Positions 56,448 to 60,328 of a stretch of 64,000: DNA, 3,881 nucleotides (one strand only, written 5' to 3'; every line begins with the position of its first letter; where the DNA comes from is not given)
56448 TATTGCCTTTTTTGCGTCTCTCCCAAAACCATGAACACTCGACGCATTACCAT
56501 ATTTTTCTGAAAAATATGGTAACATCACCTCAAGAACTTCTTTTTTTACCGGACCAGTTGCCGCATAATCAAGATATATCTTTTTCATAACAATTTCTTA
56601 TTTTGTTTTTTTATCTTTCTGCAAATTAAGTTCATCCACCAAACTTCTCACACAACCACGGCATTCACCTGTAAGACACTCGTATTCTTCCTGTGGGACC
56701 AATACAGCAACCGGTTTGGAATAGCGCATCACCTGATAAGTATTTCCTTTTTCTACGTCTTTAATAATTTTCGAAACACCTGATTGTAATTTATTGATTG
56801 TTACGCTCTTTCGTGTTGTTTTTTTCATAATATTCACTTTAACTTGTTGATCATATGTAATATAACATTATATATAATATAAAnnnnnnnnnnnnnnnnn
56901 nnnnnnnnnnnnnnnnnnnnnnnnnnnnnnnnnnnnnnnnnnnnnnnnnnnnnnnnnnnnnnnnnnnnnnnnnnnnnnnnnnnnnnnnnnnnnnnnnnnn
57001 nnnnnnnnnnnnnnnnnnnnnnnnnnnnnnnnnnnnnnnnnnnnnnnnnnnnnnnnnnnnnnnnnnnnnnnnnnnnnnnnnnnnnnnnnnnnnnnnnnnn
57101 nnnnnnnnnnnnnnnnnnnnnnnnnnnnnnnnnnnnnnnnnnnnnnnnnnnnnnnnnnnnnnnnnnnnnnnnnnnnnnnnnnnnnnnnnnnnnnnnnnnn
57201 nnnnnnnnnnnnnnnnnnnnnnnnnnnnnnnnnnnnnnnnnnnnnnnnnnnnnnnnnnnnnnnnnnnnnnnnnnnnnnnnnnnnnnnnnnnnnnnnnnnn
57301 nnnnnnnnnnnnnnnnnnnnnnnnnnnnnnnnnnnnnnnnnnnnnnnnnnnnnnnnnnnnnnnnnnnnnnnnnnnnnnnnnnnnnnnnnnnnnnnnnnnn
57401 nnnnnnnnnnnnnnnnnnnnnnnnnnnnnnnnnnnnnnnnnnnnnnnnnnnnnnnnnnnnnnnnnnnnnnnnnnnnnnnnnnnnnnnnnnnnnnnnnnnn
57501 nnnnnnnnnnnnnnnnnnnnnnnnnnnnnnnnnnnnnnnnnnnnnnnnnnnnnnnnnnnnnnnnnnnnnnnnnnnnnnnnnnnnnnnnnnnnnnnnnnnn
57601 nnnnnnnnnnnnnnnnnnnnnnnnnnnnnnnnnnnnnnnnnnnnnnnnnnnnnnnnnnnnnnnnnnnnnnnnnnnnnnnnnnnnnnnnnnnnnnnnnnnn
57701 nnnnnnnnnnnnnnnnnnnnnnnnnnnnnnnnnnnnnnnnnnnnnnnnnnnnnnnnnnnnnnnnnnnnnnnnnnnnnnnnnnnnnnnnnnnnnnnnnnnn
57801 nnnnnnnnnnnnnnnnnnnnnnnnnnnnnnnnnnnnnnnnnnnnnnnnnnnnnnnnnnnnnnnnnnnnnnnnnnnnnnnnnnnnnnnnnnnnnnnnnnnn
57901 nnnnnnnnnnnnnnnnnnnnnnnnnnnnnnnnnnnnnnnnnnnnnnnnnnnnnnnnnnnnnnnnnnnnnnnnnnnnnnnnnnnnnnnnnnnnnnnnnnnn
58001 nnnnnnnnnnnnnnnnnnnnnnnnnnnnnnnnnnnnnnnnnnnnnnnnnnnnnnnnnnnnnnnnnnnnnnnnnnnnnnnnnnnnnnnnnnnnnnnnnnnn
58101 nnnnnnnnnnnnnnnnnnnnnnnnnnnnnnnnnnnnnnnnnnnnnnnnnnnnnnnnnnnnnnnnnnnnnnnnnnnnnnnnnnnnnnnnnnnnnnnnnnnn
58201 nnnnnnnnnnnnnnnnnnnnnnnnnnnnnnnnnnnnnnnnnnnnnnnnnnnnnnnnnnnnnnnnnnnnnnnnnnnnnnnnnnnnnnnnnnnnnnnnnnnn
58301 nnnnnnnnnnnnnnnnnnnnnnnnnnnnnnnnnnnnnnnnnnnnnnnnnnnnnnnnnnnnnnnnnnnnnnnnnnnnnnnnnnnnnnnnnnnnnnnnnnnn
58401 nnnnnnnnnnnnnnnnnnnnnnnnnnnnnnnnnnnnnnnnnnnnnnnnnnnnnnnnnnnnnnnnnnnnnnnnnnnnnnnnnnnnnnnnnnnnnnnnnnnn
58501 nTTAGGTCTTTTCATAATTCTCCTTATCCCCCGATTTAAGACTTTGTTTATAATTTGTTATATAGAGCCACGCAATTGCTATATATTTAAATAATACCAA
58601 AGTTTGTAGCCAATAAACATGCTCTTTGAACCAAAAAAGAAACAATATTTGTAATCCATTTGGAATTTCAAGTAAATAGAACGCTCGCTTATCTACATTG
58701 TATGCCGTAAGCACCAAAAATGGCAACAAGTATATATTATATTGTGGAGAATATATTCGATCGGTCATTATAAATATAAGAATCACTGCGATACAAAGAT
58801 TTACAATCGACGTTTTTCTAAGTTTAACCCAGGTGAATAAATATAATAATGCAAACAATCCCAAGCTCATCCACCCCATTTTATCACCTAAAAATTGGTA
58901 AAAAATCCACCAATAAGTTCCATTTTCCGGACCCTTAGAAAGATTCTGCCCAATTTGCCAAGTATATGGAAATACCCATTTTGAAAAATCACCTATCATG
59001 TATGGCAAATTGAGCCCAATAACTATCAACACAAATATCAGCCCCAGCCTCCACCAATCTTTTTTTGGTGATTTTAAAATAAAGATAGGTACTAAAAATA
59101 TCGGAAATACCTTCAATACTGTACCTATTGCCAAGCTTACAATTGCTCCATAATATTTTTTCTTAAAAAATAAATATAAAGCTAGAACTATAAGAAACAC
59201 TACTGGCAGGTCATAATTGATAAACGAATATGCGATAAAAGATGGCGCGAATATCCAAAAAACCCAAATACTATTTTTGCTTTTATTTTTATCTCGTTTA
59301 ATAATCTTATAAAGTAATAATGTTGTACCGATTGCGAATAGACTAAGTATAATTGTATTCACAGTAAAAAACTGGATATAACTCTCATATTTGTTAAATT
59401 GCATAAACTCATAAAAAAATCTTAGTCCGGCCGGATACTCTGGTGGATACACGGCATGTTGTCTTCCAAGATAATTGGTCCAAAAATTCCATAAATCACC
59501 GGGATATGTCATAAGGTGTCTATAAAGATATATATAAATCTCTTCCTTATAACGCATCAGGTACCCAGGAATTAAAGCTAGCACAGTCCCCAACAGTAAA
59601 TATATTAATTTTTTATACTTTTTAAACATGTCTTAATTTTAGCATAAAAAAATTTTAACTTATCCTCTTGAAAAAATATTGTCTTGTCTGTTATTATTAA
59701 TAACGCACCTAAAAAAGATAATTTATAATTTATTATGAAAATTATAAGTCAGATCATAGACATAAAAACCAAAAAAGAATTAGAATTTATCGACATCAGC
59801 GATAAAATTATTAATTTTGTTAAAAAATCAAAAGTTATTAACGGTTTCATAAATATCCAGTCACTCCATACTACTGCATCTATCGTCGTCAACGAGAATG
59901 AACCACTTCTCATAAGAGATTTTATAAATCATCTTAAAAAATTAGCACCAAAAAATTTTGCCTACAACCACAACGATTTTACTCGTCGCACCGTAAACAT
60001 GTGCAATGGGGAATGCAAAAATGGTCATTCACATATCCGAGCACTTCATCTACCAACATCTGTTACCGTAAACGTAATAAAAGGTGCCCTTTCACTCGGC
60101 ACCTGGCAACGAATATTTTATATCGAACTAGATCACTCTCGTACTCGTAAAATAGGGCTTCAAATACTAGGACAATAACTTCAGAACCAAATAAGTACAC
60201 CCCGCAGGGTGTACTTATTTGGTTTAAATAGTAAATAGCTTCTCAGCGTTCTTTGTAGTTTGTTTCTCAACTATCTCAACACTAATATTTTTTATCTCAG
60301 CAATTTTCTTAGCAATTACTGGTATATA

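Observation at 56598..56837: Phd/YefM-fold protein with Cx4Cx2C motif immediately upstream of iscS: candidate Fe-S-sensing regulator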

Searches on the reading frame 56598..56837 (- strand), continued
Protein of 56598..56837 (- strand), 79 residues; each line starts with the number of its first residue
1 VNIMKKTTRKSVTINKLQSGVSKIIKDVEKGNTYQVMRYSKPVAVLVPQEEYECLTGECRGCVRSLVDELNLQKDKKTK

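Call 48: find_encoding_contigs(protein=P0040, flank=4000, max_places=2)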
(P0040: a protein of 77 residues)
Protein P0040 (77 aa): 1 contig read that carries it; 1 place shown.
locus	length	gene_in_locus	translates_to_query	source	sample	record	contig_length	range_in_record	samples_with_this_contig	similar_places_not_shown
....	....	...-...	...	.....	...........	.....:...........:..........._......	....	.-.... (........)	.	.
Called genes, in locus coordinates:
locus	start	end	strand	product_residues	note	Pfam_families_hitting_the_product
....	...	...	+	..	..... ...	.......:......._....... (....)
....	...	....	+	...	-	?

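Call 54: find_encoding_contigs(protein=P0001, flank=10000, max_places=2)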
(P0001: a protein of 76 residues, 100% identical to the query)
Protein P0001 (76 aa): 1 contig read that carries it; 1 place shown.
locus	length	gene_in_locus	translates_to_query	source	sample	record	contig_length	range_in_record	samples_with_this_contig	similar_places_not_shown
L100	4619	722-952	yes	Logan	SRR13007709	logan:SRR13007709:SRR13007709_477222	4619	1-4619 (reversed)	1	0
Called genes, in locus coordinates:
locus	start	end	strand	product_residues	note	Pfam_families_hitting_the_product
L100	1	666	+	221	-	?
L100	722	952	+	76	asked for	PF02604:PhdYeFM_antitox (weak)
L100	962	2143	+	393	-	PF00266:Aminotran_5, PF01212:Beta_elim_lyase (weak)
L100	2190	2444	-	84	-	-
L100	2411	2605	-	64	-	-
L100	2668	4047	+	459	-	PF08245:Mur_ligase_M, PF08353:MurT_C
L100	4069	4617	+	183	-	?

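Call 56: find_homologous_proteins(query=A2, max_evalue=0.000001)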
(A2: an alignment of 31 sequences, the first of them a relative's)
Query A2 (31 sequences) (76 aa, profile of the alignment): 206 proteins with E <= 0.000001 among 758 candidates; the best 120 are listed.
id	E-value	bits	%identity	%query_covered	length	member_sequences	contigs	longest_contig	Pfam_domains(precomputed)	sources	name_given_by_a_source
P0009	2.8e-25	105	53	96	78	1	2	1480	PF02604.27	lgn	-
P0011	3.5e-25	105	61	88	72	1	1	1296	PF02604.27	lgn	-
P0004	3.5e-25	105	78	88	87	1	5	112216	PF02604.27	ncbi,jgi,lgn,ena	-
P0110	7.2e-25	104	62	80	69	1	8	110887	PF02604.27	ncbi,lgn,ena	-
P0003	1.1e-24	103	76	88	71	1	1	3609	PF02604.27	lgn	-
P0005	1.2e-24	103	73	88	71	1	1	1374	PF02604.27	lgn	-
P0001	1.3e-24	103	100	100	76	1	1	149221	PF02604.27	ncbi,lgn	-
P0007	2.0e-24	103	61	97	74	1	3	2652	PF02604.27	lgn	-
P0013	5.7e-24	101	57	88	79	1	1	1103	PF02604.27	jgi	-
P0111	1.1e-23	100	67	88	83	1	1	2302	PF02604.27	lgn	-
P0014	1.5e-23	100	60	79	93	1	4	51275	PF02604.27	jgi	-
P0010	2.3e-23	99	55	88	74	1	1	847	PF02604.27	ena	-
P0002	2.9e-23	99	80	93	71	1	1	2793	PF02604.27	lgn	-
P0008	3.1e-23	99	65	83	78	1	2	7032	PF02604.27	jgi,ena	-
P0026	3.6e-23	99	43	68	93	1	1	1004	PF02604.27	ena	-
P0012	5.5e-23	98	60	88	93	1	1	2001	PF02604.27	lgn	-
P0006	2.0e-22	96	68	100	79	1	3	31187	-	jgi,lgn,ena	jgi:prevent-host-death family protein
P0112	9.7e-22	94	56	88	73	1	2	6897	PF02604.27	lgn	-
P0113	1.7e-21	93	51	75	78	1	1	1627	PF02604.27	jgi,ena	-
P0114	2.6e-21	93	51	75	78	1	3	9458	PF02604.27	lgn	-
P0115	8.3e-21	91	51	75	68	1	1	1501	PF02604.27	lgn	-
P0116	3.5e-20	89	34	75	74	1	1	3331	PF02604.27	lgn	-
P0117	4.1e-20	89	39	78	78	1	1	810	PF02604.27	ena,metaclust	metaclust:\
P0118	4.4e-20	89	41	89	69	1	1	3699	PF02604.27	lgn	-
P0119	4.4e-20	89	39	72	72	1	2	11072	PF02604.27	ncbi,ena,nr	ncbi:type II toxin-antitoxin system prevent-host-death family antitoxin [Patescibacteria group bacte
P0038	1.2e-19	87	31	68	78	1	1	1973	PF02604.27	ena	-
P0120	1.3e-19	87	38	71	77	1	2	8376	PF02604.27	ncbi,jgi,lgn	jgi:prevent-host-death family protein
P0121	1.5e-19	87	35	80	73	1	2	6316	PF02604.27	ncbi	-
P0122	1.5e-19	87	34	71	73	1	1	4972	PF02604.27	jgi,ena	-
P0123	1.8e-19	87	34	75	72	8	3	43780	PF02604.27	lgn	-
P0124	1.9e-19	87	36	75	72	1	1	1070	PF02604.27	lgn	-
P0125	2.0e-19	87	35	72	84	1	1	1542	PF02604.27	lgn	-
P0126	2.2e-19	86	34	75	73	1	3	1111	PF02604.27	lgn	-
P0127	2.3e-19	86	36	75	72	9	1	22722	PF02604.27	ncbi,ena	-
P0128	2.3e-19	86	33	71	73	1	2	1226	PF02604.27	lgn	-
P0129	2.5e-19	86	38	75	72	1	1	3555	PF02604.27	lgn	-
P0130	2.6e-19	86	33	71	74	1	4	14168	PF02604.27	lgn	-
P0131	2.6e-19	86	35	74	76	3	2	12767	PF02604.27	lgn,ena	-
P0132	2.6e-19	86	33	74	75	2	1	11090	PF02604.27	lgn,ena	-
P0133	3.0e-19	86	35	89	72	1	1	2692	PF02604.27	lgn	-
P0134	3.1e-19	86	36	75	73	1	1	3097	PF02604.27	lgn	-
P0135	3.5e-19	86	36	75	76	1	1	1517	PF02604.27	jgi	jgi:prevent-host-death family protein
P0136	4.2e-19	86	36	75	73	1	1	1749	PF02604.27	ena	-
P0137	4.3e-19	86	38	75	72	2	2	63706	PF02604.27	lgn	-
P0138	4.5e-19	85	34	75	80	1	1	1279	PF02604.27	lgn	-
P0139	4.7e-19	85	34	75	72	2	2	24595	PF02604.27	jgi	jgi:prevent-host-death family protein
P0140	5.0e-19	85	33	75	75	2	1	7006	PF02604.27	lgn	-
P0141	5.3e-19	85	33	71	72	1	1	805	PF02604.27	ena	-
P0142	5.3e-19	85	31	71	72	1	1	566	PF02604.27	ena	-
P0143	5.3e-19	85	36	71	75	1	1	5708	PF02604.27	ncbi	-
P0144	5.8e-19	85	34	75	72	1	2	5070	PF02604.27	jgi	jgi:prevent-host-death family protein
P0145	6.1e-19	85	38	71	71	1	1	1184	PF02604.27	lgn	-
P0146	6.8e-19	85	34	71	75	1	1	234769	PF02604.27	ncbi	-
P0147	7.3e-19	85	33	75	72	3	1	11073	PF02604.27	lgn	-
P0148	7.5e-19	85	31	75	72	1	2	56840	PF02604.27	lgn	-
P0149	7.9e-19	85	37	74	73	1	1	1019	PF02604.27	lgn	-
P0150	7.9e-19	85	34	75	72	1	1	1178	PF02604.27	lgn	-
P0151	7.9e-19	85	33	75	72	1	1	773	PF02604.27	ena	-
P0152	8.0e-19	85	33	75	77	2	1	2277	PF02604.27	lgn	-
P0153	8.0e-19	85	40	70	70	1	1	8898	PF02604.27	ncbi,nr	ncbi:MAG: type II toxin-antitoxin system Phd/YefM family antitoxin, partial [Patescibacteria group b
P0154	8.0e-19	85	38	75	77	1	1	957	PF02604.27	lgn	-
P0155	8.6e-19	85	36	71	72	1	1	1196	PF02604.27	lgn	-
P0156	8.8e-19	85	36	75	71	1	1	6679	PF02604.27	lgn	-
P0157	8.9e-19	85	33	75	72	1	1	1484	PF02604.27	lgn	-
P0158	8.9e-19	85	34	71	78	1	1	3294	PF02604.27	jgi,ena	-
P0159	9.5e-19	84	34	75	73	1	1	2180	PF02604.27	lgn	-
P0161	9.6e-19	84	31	89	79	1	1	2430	PF02604.27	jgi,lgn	-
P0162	9.8e-19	84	36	75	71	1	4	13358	PF02604.27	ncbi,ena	-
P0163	9.9e-19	84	36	75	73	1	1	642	PF02604.27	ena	-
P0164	9.9e-19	84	33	75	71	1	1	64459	PF02604.27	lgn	-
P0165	1.0e-18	84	34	75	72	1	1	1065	PF02604.27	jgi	jgi:prevent-host-death family protein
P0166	1.0e-18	84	34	75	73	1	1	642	PF02604.27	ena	-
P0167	1.0e-18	84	38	71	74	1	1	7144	PF02604.27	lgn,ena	-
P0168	1.1e-18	84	30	82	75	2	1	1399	PF02604.27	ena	-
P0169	1.2e-18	84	40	75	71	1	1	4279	PF02604.27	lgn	-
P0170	1.2e-18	84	36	71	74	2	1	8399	PF02604.27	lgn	-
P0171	1.3e-18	84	32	84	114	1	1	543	PF02604.27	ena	-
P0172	1.3e-18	84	36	75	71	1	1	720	PF02604.27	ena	-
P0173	1.3e-18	84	34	71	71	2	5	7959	PF02604.27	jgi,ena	-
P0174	1.3e-18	84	36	75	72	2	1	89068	PF02604.27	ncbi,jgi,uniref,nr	ncbi:type II toxin-antitoxin system Phd/YefM family antitoxin [candidate division WS5 bacterium]|uni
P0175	1.4e-18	84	34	71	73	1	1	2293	PF02604.27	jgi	-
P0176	1.4e-18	84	34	71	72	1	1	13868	PF02604.27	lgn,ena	-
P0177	1.4e-18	84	28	75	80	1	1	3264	PF02604.27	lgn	-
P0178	1.4e-18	84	34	75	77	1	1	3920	PF02604.27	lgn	-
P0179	1.5e-18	84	34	75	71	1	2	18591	PF02604.27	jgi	jgi:prevent-host-death family protein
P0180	1.5e-18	84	33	75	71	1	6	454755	PF02604.27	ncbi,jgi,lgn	-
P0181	1.5e-18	84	36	71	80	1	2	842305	PF02604.27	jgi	jgi:prevent-host-death family protein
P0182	1.6e-18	84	38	75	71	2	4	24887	PF02604.27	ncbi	-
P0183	1.6e-18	84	34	80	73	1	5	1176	PF02604.27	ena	-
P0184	1.7e-18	84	34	71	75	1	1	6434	PF02604.27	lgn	-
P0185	1.7e-18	84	36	75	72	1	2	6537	PF02604.27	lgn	-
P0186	1.7e-18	84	33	75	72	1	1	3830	PF02604.27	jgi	jgi:prevent-host-death family protein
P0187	1.8e-18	84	36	75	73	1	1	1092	PF02604.27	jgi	-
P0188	2.0e-18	83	34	75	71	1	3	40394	PF02604.27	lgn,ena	-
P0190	2.2e-18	83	33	75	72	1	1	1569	PF02604.27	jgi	jgi:prevent-host-death family protein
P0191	2.2e-18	83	34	75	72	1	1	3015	PF02604.27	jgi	jgi:hypothetical protein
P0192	2.4e-18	83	33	75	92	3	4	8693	PF02604.27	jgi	jgi:prevent-host-death family protein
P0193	2.5e-18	83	34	75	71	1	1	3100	PF02604.27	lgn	-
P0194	2.5e-18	83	38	75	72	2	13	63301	PF02604.27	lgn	-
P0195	2.6e-18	83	34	71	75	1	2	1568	PF02604.27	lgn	-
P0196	2.7e-18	83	34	75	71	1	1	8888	PF02604.27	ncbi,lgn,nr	ncbi:MAG: type II toxin-antitoxin system prevent-host-death family antitoxin [Patescibacteria group 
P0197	2.8e-18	83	33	75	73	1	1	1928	PF02604.27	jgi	jgi:prevent-host-death family protein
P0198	2.8e-18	83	34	75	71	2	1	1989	PF02604.27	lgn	-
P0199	2.8e-18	83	36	71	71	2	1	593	PF02604.27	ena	-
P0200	2.9e-18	83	33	75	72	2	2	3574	PF02604.27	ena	-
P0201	3.0e-18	83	37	74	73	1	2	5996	PF02604.27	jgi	-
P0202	3.1e-18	83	36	75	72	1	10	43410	PF02604.27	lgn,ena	-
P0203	3.1e-18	83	33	75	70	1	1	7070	PF02604.27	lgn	-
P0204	3.2e-18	83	36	83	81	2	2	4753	PF02604.27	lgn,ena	-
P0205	3.2e-18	83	31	75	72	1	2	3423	PF02604.27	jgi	jgi:prevent-host-death family protein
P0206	3.3e-18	83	34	71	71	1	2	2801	PF02604.27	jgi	jgi:PHD/YefM family antitoxin component YafN of YafNO toxin-antitoxin module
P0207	3.4e-18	83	34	75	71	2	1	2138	PF02604.27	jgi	-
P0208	3.4e-18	83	34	75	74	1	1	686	PF02604.27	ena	-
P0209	3.5e-18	83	34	71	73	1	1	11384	PF02604.27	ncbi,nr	ncbi:type II toxin-antitoxin system prevent-host-death family antitoxin [bacterium]|nr:type II toxin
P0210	3.5e-18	83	33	71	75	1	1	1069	PF02604.27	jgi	-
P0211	3.6e-18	83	38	80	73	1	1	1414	PF02604.27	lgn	-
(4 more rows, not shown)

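Call 58: find_encoding_contigs(protein=P0181, flank=5000, max_places=1)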
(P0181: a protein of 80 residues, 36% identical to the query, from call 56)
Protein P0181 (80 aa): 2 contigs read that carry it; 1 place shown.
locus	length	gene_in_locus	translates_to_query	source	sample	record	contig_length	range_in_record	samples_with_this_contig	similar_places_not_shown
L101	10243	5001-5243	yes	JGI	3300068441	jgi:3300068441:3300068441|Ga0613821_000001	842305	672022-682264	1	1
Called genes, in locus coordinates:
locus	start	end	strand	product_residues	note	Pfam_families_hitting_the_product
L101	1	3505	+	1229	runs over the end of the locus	PF00754:F5_F8_type_C, PF22633:F5_F8_type_C_2, PF00754:F5_F8_type_C, PF22633:F5_F8_type_C_2, PF12708:Pect-lyase_RHGA_epim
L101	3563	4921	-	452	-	-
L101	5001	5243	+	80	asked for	PF02604:PhdYeFM_antitox (weak)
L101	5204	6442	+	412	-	PF00266:Aminotran_5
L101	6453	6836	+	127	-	PF01592:NifU_N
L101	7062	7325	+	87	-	PF02583:Trns_repr_metal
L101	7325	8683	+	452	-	PF00403:HMA, PF13386:DsbD_2, PF13473:Cupredoxin_1 (weak)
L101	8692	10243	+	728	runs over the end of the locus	PF00403:HMA, PF00122:E1-E2_ATPase, PF00702:Hydrolase, PF08282:Hydrolase_3 (faint)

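Call 59: find_encoding_contigs(protein=P0174, flank=5000, max_places=1)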
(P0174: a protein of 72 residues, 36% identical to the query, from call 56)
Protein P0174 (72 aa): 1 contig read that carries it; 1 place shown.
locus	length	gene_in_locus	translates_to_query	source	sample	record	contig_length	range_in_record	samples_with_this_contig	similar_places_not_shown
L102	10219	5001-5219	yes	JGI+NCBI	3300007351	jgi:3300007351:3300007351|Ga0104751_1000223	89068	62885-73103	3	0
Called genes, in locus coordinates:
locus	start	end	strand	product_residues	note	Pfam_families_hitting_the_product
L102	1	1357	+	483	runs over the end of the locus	PF00133:tRNA-synt_1, PF01406:tRNA-synt_1e, PF09334:tRNA-synt_1g, PF00133:tRNA-synt_1, PF08264:Anticodon_1 (weak)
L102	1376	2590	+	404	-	PF07690:MFS_1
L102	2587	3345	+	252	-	PF01026:TatD_DNase, PF01979:Amidohydro_1 (weak)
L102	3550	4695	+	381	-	PF06347:SH3_4, PF08239:SH3_3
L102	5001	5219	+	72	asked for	PF02604:PhdYeFM_antitox (weak)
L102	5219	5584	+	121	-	PF03819:MazG (weak)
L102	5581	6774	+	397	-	PF00266:Aminotran_5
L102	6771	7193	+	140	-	PF01467:CTP_transf_like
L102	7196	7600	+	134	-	PF01592:NifU_N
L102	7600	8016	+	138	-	-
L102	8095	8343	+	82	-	-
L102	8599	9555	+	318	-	PF02674:Colicin_V, PF00188:CAP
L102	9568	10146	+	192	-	PF02698:DUF218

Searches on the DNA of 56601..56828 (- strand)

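Call 63: search_rna_families(sources=[L011, L021, L060], threshold=gathering)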
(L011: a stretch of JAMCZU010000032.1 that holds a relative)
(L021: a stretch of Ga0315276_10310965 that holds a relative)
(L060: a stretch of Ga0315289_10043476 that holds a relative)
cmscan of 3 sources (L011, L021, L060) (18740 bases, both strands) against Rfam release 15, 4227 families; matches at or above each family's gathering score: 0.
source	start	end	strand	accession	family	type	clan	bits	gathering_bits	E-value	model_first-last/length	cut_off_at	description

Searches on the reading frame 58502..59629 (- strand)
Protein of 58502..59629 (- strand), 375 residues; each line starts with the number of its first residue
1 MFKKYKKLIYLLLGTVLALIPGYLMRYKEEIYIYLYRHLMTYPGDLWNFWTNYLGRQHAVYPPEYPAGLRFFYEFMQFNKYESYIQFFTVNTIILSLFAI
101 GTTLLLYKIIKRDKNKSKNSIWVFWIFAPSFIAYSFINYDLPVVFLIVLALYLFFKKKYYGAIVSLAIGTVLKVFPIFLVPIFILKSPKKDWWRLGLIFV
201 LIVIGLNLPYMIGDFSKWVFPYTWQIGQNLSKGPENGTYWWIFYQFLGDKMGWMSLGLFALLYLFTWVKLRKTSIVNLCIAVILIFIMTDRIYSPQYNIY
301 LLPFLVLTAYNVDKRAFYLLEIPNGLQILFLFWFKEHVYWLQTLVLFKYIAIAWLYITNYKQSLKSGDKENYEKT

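Call 65: search_protein_families(library=pfam, proteins=[window:58502-59629:-], max_evalue=0.001)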
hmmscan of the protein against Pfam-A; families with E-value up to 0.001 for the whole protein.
window:58502-59629:- (375 aa): 1 family
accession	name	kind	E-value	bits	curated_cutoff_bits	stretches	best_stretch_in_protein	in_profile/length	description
PF09594.16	GT87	-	5.1e-05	23.6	25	1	93-278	28-221/237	Glycosyltransferase family 87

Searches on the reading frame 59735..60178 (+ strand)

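Call 65: search_protein_families(library=pfam, proteins=[window:59735-60178:+], max_evalue=0.001)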
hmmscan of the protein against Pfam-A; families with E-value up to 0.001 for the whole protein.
window:59735-60178:+ (147 aa): 1 family
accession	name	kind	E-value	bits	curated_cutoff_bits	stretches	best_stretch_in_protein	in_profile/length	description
PF01894.22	UPF0047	-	3.5e-32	111.4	27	1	20-144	1-117/117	Uncharacterised protein family UPF0047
